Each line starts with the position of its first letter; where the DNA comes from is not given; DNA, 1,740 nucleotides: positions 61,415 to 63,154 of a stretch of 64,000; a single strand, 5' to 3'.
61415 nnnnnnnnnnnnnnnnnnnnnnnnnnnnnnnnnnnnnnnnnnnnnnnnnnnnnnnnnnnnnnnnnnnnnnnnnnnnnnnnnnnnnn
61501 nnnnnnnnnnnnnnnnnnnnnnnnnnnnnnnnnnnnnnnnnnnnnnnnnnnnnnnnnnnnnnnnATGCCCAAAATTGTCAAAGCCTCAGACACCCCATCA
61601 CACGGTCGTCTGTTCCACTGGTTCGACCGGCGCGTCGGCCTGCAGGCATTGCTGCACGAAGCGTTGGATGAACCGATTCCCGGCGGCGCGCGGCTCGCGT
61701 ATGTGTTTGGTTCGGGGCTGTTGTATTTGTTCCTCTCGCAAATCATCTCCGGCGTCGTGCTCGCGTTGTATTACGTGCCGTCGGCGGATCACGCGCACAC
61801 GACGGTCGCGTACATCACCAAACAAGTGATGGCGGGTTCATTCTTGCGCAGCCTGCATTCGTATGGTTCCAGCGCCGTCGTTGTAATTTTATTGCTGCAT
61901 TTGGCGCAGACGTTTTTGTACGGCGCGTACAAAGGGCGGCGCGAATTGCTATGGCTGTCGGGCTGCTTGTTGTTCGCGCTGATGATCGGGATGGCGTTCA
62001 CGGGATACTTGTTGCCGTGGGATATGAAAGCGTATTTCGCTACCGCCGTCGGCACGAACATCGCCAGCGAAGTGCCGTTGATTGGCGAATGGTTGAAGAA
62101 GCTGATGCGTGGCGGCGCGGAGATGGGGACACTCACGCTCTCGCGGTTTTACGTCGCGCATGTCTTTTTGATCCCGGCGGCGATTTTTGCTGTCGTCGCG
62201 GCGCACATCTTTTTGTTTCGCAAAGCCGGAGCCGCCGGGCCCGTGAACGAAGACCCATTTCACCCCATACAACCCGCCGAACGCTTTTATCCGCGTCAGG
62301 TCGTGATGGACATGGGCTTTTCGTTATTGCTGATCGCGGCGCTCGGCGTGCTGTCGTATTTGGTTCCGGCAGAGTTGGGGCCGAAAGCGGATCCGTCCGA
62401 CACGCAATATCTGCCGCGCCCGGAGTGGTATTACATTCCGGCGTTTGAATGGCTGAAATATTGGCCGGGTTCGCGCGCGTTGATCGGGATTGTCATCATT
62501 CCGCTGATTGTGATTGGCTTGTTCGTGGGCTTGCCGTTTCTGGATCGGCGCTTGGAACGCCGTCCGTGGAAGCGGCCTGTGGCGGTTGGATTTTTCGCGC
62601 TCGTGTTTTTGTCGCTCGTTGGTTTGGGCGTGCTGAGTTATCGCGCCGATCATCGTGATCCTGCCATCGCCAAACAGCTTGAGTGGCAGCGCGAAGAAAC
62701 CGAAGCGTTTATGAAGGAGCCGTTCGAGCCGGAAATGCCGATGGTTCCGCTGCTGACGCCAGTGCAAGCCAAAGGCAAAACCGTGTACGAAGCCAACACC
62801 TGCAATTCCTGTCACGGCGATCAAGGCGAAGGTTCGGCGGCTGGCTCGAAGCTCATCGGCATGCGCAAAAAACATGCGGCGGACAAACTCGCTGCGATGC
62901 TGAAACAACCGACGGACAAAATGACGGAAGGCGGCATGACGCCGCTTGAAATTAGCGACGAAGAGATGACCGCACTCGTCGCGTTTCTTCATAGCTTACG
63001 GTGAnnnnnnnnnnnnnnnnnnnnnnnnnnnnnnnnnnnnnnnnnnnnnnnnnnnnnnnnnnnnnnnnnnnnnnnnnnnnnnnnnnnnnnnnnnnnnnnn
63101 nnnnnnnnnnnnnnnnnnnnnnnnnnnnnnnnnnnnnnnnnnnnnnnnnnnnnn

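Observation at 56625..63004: Porin-cytochrome conduit (MtrAB/MtoAB-like) in one operon with a Rieske/cytochrome b complex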

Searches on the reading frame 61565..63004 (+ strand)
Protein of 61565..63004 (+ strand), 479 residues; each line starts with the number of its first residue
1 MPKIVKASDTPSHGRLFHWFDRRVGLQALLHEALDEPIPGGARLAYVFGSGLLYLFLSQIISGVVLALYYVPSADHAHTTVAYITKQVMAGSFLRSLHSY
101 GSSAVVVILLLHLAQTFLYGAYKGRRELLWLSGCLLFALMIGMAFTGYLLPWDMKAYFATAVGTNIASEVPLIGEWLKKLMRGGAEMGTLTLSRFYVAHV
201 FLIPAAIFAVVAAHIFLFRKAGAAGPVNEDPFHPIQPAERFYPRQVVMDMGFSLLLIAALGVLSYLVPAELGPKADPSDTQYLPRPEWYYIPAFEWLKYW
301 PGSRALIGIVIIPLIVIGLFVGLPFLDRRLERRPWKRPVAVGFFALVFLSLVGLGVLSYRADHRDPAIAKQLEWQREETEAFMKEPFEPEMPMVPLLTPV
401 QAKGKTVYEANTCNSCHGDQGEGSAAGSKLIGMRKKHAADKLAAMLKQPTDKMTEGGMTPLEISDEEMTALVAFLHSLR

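Call 5: search_protein_families(library=pfam, proteins=[window:61565-63004:+], max_evalue=0.01)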
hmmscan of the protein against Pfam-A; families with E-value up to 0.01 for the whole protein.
window:61565-63004:+ (479 aa): 7 families
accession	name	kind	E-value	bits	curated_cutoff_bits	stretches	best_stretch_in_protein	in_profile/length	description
PF00033.24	Cytochrome_B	-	6.4e-46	157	27.2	1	36-221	4-188/189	Cytochrome b/b6/petB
PF13631.11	Cytochrom_B_N_2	-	4e-43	147.7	27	1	105-271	3-166/169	Cytochrome b(N-terminal)/b6/petB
PF00034.26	Cytochrom_C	-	6.1e-11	43.9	21.3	1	402-478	2-89/90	Cytochrome c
PF13442.11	Cytochrome_CBB3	-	6.5e-09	36.4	27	1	402-475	4-68/68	Cytochrome C oxidase, cbb3-type, subunit III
PF00032.22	Cytochrom_B_C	-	1.4e-08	35.4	20.7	1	275-360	2-84/102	Cytochrome b(C-terminal)/b6/petD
PF02433.20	FixO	-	0.005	16.8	29.6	0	390-418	39-67/219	Cytochrome C oxidase, mono-heme subunit/FixO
PF14358.11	DUF4405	-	0.0055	17.6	26.7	1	52-114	6-63/66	Domain of unknown function (DUF4405)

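Call 6: search_protein_families(library=ncbifam, proteins=[window:61565-63004:+], max_evalue=0.01)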
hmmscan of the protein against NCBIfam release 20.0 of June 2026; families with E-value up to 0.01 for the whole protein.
window:61565-63004:+ (479 aa): 13 families
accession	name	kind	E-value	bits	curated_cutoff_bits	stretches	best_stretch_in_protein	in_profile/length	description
NF002990.0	PRK03735.1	subfamily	6.8e-63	212.4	325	1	15-227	4-223/223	cytochrome b6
NF040969.1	cytb_ExtP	equivalog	6.9e-56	189.3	290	1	44-224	23-203/205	selenite/tellurite reduction operon b-type cytochrome ExtP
NF050120.1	bc1_QcrB_actin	exception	8.9e-30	104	500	1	19-312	1-313/458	cytochrome bc1 complex cytochrome b subunit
NF041076.1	cyt_b_SoxC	equivalog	9.1e-24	84.2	740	1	53-361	35-362/542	proton pump complex cytochrome B SoxC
TIGR01156.1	cytb6_f_IV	equivalog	3.7e-09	36.6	127.05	1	256-355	47-144/160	cytochrome b6-f complex subunit IV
NF045773.1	cytochro_C550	exception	7e-07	29.2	125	1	401-472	49-113/118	cytochrome c550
NF011054.0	PRK14486.1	equivalog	1.5e-05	24.6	447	1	400-478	214-290/294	putative bifunctional cbb3-type cytochrome c oxidase subunit II/cytochrome c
NF050122.1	bc1_QcrC_actin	exception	0.00021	20.7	200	1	402-436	42-75/253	cytochrome bc1 complex diheme cytochrome c subunit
TIGR02603.1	CxxCH_TIGR02603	domain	0.00023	21.2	68.15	1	402-454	4-55/134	putative heme-binding domain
NF045774.1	cytochro_C551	exception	0.0018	18.2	118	1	402-476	40-107/110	cytochrome c551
NF033864.1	cytochrome579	equivalog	0.0034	17.1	280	1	392-429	40-78/179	cytochrome 579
NF040971.1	cytc_ExtS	equivalog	0.0039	16.5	100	0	401-457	78-134/262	selenite/tellurite reduction operon c-type cytochrome lipoprotein ExtS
TIGR00782.1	ccoP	equivalog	0.006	15.9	179.95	1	400-426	202-227/285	cytochrome-c oxidase, cbb3-type subunit III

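Call 31: search_solved_structures(query=window:61565-63004:+, max_evalue=0.00001)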
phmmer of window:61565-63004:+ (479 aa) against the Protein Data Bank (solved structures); distinct sequences matched with E-value up to 0.00001: 59.
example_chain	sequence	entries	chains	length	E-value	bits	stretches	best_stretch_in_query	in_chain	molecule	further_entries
1vf5_A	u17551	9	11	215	6.1e-44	153.7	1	15-227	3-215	CYTOCHROME B6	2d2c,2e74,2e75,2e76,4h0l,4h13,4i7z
2zt9_A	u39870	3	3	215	7.3e-44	153.5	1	15-227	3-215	Cytochrome b6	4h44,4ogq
7r0w_I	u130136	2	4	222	2.1e-43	151.9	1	12-227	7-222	Cytochrome b6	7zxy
6rqf_I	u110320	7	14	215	2.6e-42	148.4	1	15-227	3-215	Cytochrome b6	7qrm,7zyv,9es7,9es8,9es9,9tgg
1q90_B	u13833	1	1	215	8.3e-41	143.4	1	15-227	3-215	Cytochrome b6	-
9h8t_J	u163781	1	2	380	1e-38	136.5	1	28-352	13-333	Cytochrome b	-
2qjp_A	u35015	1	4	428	2.5e-38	135.2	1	17-302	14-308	Cytochrome b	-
5kkz_A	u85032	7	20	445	3.6e-38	134.7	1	17-302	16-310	Cytochrome b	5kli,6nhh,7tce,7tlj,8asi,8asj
2qjk_A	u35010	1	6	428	4.2e-38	134.5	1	17-302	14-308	Cytochrome b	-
1zrt_C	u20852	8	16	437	4.3e-38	134.4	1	17-303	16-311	Cytochrome b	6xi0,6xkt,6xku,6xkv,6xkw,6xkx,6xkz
29ye_B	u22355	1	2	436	4.4e-38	134.4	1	17-303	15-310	Cytochrome b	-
29xz_B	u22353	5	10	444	4.6e-38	134.3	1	17-303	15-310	Cytochrome b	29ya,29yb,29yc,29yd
7jrg_C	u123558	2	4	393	5.2e-38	134.2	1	31-356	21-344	COB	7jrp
8e73_C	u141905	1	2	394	5.3e-38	134.1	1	31-356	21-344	COB (cyt b)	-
2fyn_A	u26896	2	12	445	6e-38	134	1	17-302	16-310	Cytochrome b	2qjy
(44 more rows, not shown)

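Call 47: find_homologous_proteins(query=window:61565-63004:+, max_evalue=1e-30)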
Query window:61565-63004:+ (479 aa): 5056 proteins with E <= 1e-30 among 8000 candidates; the best 120 are listed.
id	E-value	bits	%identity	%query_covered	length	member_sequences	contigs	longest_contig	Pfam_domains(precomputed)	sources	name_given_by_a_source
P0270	5.1e-298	1007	92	99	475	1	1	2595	PF00033.25,PF00032.23,PF13442.12,PF13631.12,PF00034.27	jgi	jgi:ubiquinol-cytochrome c reductase cytochrome b subunit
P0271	9.2e-295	996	90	99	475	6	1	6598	PF00033.25,PF00032.23,PF13442.12,PF13631.12,PF00034.27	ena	-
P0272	4.9e-287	970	88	99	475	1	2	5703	PF00033.25,PF00032.23,PF13442.12,PF13631.12,PF00034.27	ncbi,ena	-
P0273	7.1e-258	874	78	97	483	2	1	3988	PF00033.25,PF00032.23,PF13442.12,PF13631.12,PF00034.27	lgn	-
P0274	6.6e-250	848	77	97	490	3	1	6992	PF00033.25,PF00032.23,PF13442.12,PF13631.12,PF00034.27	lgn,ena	-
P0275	3.0e-249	846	76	99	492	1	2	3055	PF00033.25,PF00032.23,PF13442.12,PF13631.12,PF00034.27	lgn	-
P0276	8.1e-247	838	76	97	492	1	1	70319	PF00033.25,PF13301.12,PF00032.23,PF13442.12,PF13631.12,PF00034.27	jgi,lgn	jgi:ubiquinol-cytochrome c reductase cytochrome b subunit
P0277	7.2e-244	828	74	97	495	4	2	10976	PF00033.25,PF00032.23,PF13442.12,PF13631.12,PF00034.27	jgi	jgi:ubiquinol-cytochrome c reductase cytochrome b subunit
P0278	1.7e-243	827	75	99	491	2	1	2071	PF00033.25,PF00032.23,PF13442.12,PF13631.12,PF00034.27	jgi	-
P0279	1.9e-242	823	73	99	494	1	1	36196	PF00033.25,PF00032.23,PF13442.12,PF13631.12,PF00034.27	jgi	jgi:ubiquinol-cytochrome c reductase cytochrome b subunit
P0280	5.7e-242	822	74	98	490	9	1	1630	PF00033.25,PF00032.23,PF13442.12,PF13631.12,PF00034.27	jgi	-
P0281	6.4e-241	818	73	99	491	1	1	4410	PF00033.25,PF00032.23,PF13442.12,PF13631.12,PF00034.27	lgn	-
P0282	6.9e-240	815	73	100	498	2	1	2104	PF00033.25,PF00032.23,PF13442.12,PF13631.12,PF00034.27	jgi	jgi:ubiquinol-cytochrome c reductase cytochrome b subunit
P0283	3.1e-236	803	74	97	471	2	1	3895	PF00033.25,PF00032.23,PF13442.12,PF13631.12,PF00034.27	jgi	jgi:ubiquinol-cytochrome c reductase cytochrome b subunit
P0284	6.4e-236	802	73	99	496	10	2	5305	PF00033.25,PF00032.23,PF13442.12,PF13631.12,PF00034.27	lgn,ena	-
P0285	5.1e-235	799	73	97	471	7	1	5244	PF00033.25,PF00032.23,PF13442.12,PF13631.12,PF00034.27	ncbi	-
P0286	9.2e-235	798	73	98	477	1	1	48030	PF00033.25,PF00032.23,PF13442.12,PF13631.12,PF00034.27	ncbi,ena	-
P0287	2.6e-234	796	72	99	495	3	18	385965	PF00033.25,PF00032.23,PF13442.12,PF13631.12,PF00034.27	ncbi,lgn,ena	-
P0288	5.9e-234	795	73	98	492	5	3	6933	PF00033.25,PF00032.23,PF13442.12,PF13631.12,PF00034.27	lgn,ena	-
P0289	8.6e-234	795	72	97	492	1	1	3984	PF00033.25,PF00032.23,PF13442.12,PF13631.12,PF00034.27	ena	-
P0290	2.3e-233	793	73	97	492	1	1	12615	PF00033.25,PF00032.23,PF13442.12,PF13631.12,PF00034.27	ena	-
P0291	3.8e-231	786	71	99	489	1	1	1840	PF00033.25,PF00032.23,PF13442.12,PF13631.12,PF00034.27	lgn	-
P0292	4.2e-231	786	71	100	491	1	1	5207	PF00033.25,PF00032.23,PF13442.12,PF13631.12,PF00034.27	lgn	-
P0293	5.1e-231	786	71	100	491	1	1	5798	PF00033.25,PF00032.23,PF13442.12,PF13631.12,PF00034.27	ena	-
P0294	2.5e-230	783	71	100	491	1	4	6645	PF00033.25,PF00032.23,PF13442.12,PF13631.12,PF00034.27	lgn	-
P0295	3.6e-230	783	70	100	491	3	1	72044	PF00033.25,PF00032.23,PF13442.12,PF13631.12,PF00034.27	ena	-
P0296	1.0e-229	781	70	99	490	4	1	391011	PF00033.25,PF00032.23,PF13442.12,PF13631.12,PF00034.27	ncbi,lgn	-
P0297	3.3e-229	780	70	100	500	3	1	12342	PF00033.25,PF00032.23,PF13442.12,PF13631.12,PF00034.27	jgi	-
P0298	4.1e-229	779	76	92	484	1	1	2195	PF00033.25,PF00032.23,PF13631.12,PF00034.27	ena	-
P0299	2.3e-227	774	72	98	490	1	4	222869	PF00033.25,PF00032.23,PF13442.12,PF13631.12,PF00034.27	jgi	jgi:ubiquinol-cytochrome c reductase cytochrome b subunit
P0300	5.7e-227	772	69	100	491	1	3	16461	PF00033.25,PF00032.23,PF13442.12,PF13631.12,PF00034.27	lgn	-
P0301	6.8e-226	769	69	99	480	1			PF00033.25,PF00032.23,PF13442.12,PF13631.12,PF00034.27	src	-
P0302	5.2e-224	762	68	99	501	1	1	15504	PF00033.25,PF00032.23,PF13442.12,PF13631.12,PF00034.27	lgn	-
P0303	1.1e-220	752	66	100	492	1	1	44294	PF00033.25,PF00032.23,PF13442.12,PF13631.12,PF00034.27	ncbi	-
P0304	4.9e-220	749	68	97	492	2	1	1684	PF00033.25,PF00032.23,PF13442.12,PF13631.12,PF00034.27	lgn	-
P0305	2.2e-218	744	67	97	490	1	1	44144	PF00033.25,PF00032.23,PF13442.12,PF13631.12,PF00034.27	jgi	jgi:ubiquinol-cytochrome c reductase cytochrome b subunit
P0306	2.9e-218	744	68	99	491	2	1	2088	PF00033.25,PF00032.23,PF13442.12,PF13631.12,PF00034.27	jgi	-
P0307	2.8e-216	737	66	99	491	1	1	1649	PF00033.25,PF00032.23,PF13442.12,PF13631.12,PF00034.27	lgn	-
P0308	3.1e-216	737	68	97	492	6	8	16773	PF00033.25,PF13301.12,PF00032.23,PF13442.12,PF13631.12,PF00034.27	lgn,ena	-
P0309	5.4e-216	736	66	98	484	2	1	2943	PF00033.25,PF00032.23,PF13442.12,PF13631.12,PF00034.27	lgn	-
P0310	1.5e-215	735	67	99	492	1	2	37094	PF00033.25,PF00032.23,PF13442.12,PF13631.12,PF00034.27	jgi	-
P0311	4.9e-215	733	66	98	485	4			PF00033.25,PF00032.23,PF13442.12,PF13631.12,PF00034.27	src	-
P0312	5.7e-215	733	65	99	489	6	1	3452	PF00033.25,PF00032.23,PF13442.12,PF13631.12,PF00034.27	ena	-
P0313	1.6e-214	731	69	94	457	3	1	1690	PF00033.25,PF00032.23,PF13442.12,PF13631.12,PF00034.27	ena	-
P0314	4.4e-214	730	64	98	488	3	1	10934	PF00033.25,PF00032.23,PF13442.12,PF13631.12,PF00034.27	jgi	jgi:quinol-cytochrome oxidoreductase complex cytochrome b subunit/cytochrome c553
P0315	1.8e-213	728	65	97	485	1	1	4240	PF00033.25,PF00032.23,PF13442.12,PF13631.12,PF00034.27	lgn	-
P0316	9.9e-213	725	64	100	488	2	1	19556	PF00033.25,PF00032.23,PF13442.12,PF13631.12,PF00034.27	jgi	jgi:ubiquinol-cytochrome c reductase cytochrome b subunit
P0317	1.1e-212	725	69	94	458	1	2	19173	PF00033.25,PF00032.23,PF13442.12,PF13631.12,PF00034.27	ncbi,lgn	-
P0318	1.6e-212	725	65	97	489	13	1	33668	PF00033.25,PF00032.23,PF13442.12,PF13631.12,PF00034.27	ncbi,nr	ncbi:MAG TPA: cytochrome b N-terminal domain-containing protein [Bryobacteraceae bacterium]|nr:cytoc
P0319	2.9e-212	724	66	97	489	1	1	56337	PF00033.25,PF00032.23,PF13442.12,PF13631.12,PF00034.27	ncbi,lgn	ncbi:MAG: cytochrome b N-terminal domain-containing protein [Bryobacteraceae bacterium]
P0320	1.1e-211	722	64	100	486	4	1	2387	PF00033.25,PF00032.23,PF13442.12,PF13631.12,PF00034.27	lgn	-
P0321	1.5e-211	721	66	98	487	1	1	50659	PF00033.25,PF00032.23,PF13442.12,PF13631.12,PF00034.27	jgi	jgi:ubiquinol-cytochrome c reductase cytochrome b subunit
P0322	1.5e-211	721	65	98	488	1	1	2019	PF00033.25,PF00032.23,PF13442.12,PF13631.12,PF00034.27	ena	-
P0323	2.2e-211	721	65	99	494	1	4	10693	PF00033.25,PF00032.23,PF13442.12,PF13631.12,PF00034.27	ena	-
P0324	2.8e-211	720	65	98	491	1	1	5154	PF00033.25,PF00032.23,PF13442.12,PF13631.12,PF00034.27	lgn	-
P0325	3.4e-211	720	64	99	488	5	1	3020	PF00033.25,PF00032.23,PF13442.12,PF13631.12,PF00034.27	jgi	-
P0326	3.5e-211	720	65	96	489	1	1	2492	PF00033.25,PF00032.23,PF13442.12,PF13631.12,PF00034.27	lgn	-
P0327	3.9e-211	720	64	98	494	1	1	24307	PF00033.25,PF01292.27,PF00032.23,PF13442.12,PF13631.12,PF00034.27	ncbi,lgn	-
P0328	3.9e-211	720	65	98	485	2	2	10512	PF00033.25,PF00032.23,PF13442.12,PF13631.12,PF00034.27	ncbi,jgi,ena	-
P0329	5.1e-211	720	65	96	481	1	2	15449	PF00033.25,PF01292.27,PF00032.23,PF13442.12,PF13631.12,PF00034.27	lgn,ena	-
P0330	5.5e-211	720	64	97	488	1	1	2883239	PF00033.25,PF00032.23,PF13442.12,PF13631.12,PF00034.27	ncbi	-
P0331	7.4e-211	719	67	96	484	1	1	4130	PF00033.25,PF00032.23,PF13442.12,PF13631.12,PF00034.27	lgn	-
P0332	7.4e-211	719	64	99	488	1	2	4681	PF00033.25,PF00032.23,PF13442.12,PF13631.12,PF00034.27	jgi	jgi:quinol-cytochrome oxidoreductase complex cytochrome b subunit/mono/diheme cytochrome c family pr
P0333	8.4e-211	719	66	96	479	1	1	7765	PF00033.25,PF00032.23,PF13442.12,PF13631.12,PF00034.27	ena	-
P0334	1.2e-210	718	65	100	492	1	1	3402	PF00033.25,PF00032.23,PF13442.12,PF13631.12,PF00034.27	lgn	-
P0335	1.8e-210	718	63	99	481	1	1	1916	PF00033.25,PF00032.23,PF13442.12,PF13631.12,PF00034.27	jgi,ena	jgi:ubiquinol-cytochrome c reductase cytochrome b subunit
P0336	2.0e-210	718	65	97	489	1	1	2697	PF00033.25,PF00032.23,PF13442.12,PF13631.12,PF00034.27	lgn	-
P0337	3.0e-210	717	64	100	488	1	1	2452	PF00033.25,PF00032.23,PF13442.12,PF13631.12,PF00034.27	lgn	-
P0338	4.2e-210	717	65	98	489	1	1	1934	PF00033.25,PF13301.12,PF00032.23,PF13442.12,PF13631.12,PF00034.27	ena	-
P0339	4.5e-210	717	64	100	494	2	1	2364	PF00033.25,PF00032.23,PF13442.12,PF13631.12,PF00034.27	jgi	-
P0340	8.5e-210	716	64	97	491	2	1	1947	PF00033.25,PF00032.23,PF13442.12,PF13631.12,PF00034.27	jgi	jgi:ubiquinol-cytochrome c reductase cytochrome b subunit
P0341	9.2e-210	715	65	96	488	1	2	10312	PF00033.25,PF00032.23,PF13442.12,PF13631.12,PF00034.27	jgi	jgi:ubiquinol-cytochrome c reductase cytochrome b subunit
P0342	1.1e-209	715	64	99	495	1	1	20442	PF00033.25,PF00032.23,PF13442.12,PF13631.12,PF00034.27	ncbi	-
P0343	1.1e-209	715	65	96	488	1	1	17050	PF00033.25,PF00032.23,PF13442.12,PF13631.12,PF00034.27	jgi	jgi:ubiquinol-cytochrome c reductase cytochrome b subunit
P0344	2.6e-209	714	65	97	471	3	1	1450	PF00033.25,PF00032.23,PF13442.12,PF13631.12,PF00034.27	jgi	jgi:ubiquinol-cytochrome c reductase cytochrome b subunit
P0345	2.8e-209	714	63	99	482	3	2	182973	PF00033.25,PF00032.23,PF13442.12,PF13631.12,PF00034.27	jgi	-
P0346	2.8e-209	714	65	97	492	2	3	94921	PF00033.25,PF00032.23,PF13442.12,PF13631.12,PF00034.27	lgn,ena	-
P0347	4.3e-209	713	63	99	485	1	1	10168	PF00033.25,PF00032.23,PF13442.12,PF13631.12,PF00034.27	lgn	-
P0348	6.0e-209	713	64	99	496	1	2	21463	PF00033.25,PF00032.23,PF13442.12,PF13631.12,PF00034.27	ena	-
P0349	6.4e-209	713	63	98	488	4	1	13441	PF00033.25,PF00032.23,PF13442.12,PF13631.12,PF00034.27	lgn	-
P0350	6.5e-209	713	62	100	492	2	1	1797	PF00033.25,PF00032.23,PF13442.12,PF13631.12,PF00034.27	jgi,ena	jgi:ubiquinol-cytochrome c reductase cytochrome b subunit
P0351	7.7e-209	712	65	97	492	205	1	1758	PF00033.25,PF00032.23,PF13442.12,PF13631.12,PF00034.27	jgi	-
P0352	7.8e-209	712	63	100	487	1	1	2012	PF00033.25,PF00032.23,PF13442.12,PF13631.12,PF00034.27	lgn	-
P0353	1.1e-208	712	65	96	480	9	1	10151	PF00033.25,PF00032.23,PF13442.12,PF13631.12,PF00034.27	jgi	jgi:ubiquinol-cytochrome c reductase cytochrome b subunit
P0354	1.2e-208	712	65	96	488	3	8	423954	PF00033.25,PF00032.23,PF13442.12,PF13631.12,PF00034.27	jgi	jgi:ubiquinol-cytochrome c reductase cytochrome b subunit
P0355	1.3e-208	712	64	96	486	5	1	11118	PF00033.25,PF00032.23,PF13442.12,PF13631.12,PF00034.27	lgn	-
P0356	1.3e-208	712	65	99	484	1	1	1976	PF00033.25,PF00032.23,PF13442.12,PF13631.12,PF00034.27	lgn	-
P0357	1.5e-208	712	64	99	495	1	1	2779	PF00033.25,PF00032.23,PF13442.12,PF13631.12,PF00034.27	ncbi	-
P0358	1.7e-208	711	64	97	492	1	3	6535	PF00033.25,PF00032.23,PF13442.12,PF13631.12,PF00034.27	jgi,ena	jgi:ubiquinol-cytochrome c reductase cytochrome b subunit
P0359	1.8e-208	711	65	97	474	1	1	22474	PF00033.25,PF00032.23,PF13442.12,PF13631.12,PF00034.27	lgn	-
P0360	1.9e-208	711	65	96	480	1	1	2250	PF00033.25,PF00032.23,PF13442.12,PF13631.12,PF00034.27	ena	-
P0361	2.2e-208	711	64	98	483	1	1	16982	PF00033.25,PF00032.23,PF13442.12,PF13631.12,PF00034.27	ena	-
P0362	2.3e-208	711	63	99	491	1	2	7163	PF00033.25,PF13301.12,PF00032.23,PF13442.12,PF13631.12,PF00034.27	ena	-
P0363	2.3e-208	711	67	97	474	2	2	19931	PF00033.25,PF00032.23,PF13442.12,PF13631.12,PF00034.27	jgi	jgi:ubiquinol-cytochrome c reductase cytochrome b subunit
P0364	2.7e-208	711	64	97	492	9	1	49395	PF00033.25,PF13301.12,PF00032.23,PF13442.12,PF13631.12,PF00034.27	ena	-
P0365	2.8e-208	711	65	96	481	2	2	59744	PF00033.25,PF00032.23,PF13631.12,PF00034.27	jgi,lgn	jgi:ubiquinol-cytochrome c reductase cytochrome b subunit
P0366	2.9e-208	711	64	97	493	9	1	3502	PF00033.25,PF00032.23,PF13442.12,PF13631.12,PF00034.27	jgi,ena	jgi:ubiquinol-cytochrome c reductase cytochrome b subunit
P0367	2.9e-208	711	65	97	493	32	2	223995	PF00033.25,PF00032.23,PF13442.12,PF13631.12,PF00034.27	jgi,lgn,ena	jgi:ubiquinol-cytochrome c reductase cytochrome b subunit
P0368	3.1e-208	710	63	99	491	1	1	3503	PF00033.25,PF13301.12,PF00032.23,PF13442.12,PF13631.12,PF00034.27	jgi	jgi:ubiquinol-cytochrome c reductase cytochrome b subunit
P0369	3.1e-208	710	63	99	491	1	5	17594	PF00033.25,PF13301.12,PF00032.23,PF13442.12,PF13631.12,PF00034.27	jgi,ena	jgi:ubiquinol-cytochrome c reductase cytochrome b subunit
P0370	3.1e-208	710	65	97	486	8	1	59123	PF00033.25,PF00032.23,PF13442.12,PF13631.12,PF00034.27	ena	-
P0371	3.3e-208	710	64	97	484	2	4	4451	PF00033.25,PF00032.23,PF13442.12,PF13631.12,PF00034.27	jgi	jgi:ubiquinol-cytochrome c reductase cytochrome b subunit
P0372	3.4e-208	710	63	97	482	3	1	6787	PF00033.25,PF00032.23,PF13442.12,PF13631.12,PF00034.27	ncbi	-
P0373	3.7e-208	710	65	96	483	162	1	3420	PF00033.25,PF01292.27,PF00032.23,PF13442.12,PF13631.12,PF00034.27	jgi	-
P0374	3.9e-208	710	64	96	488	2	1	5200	PF00033.25,PF00032.23,PF13442.12,PF13631.12,PF00034.27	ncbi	-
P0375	4.4e-208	710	62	99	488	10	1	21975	PF00033.25,PF00032.23,PF13442.12,PF13631.12,PF00034.27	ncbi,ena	-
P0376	5.0e-208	710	64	97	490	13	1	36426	PF00033.25,PF00032.23,PF13442.12,PF13631.12,PF00034.27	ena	-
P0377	7.6e-208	709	65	97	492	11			PF00033.25,PF00032.23,PF13442.12,PF13631.12,PF00034.27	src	-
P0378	8.4e-208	709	64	96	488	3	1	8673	PF00033.25,PF00032.23,PF13442.12,PF13631.12,PF00034.27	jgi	jgi:ubiquinol-cytochrome c reductase cytochrome b subunit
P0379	8.6e-208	709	64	99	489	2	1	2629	PF00033.25,PF00032.23,PF13442.12,PF13631.12,PF00034.27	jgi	jgi:ubiquinol-cytochrome c reductase cytochrome b subunit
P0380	9.1e-208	709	64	96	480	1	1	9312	PF00033.25,PF00032.23,PF13442.12,PF13631.12,PF00034.27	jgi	jgi:ubiquinol-cytochrome c reductase cytochrome b subunit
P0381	9.3e-208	709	64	96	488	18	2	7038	PF00033.25,PF00032.23,PF13442.12,PF13631.12,PF00034.27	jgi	jgi:ubiquinol-cytochrome c reductase cytochrome b subunit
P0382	9.5e-208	709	64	97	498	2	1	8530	PF00033.25,PF00032.23,PF13442.12,PF13631.12,PF00034.27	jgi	jgi:ubiquinol-cytochrome c reductase cytochrome b subunit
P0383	1.2e-207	708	64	97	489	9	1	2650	PF00033.25,PF00032.23,PF13442.12,PF13631.12,PF00034.27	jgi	jgi:ubiquinol-cytochrome c reductase cytochrome b subunit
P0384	1.3e-207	708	63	97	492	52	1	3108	PF00033.25,PF13301.12,PF00032.23,PF13442.12,PF13631.12,PF00034.27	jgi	jgi:ubiquinol-cytochrome c reductase cytochrome b subunit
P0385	1.3e-207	708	64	97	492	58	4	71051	PF00033.25,PF13301.12,PF00032.23,PF13442.12,PF13631.12,PF00034.27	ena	-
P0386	1.5e-207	708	63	99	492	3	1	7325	PF00033.25,PF01292.27,PF00032.23,PF13442.12,PF13631.12,PF00034.27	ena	-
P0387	1.7e-207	708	64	97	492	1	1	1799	PF00033.25,PF00032.23,PF13442.12,PF13631.12,PF00034.27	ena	-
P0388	1.8e-207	708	64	97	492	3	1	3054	PF00033.25,PF13301.12,PF00032.23,PF13442.12,PF13631.12,PF00034.27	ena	-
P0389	1.8e-207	708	64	99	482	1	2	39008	PF00033.25,PF00032.23,PF13442.12,PF13631.12,PF00034.27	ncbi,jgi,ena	jgi:ubiquinol-cytochrome c reductase cytochrome b subunit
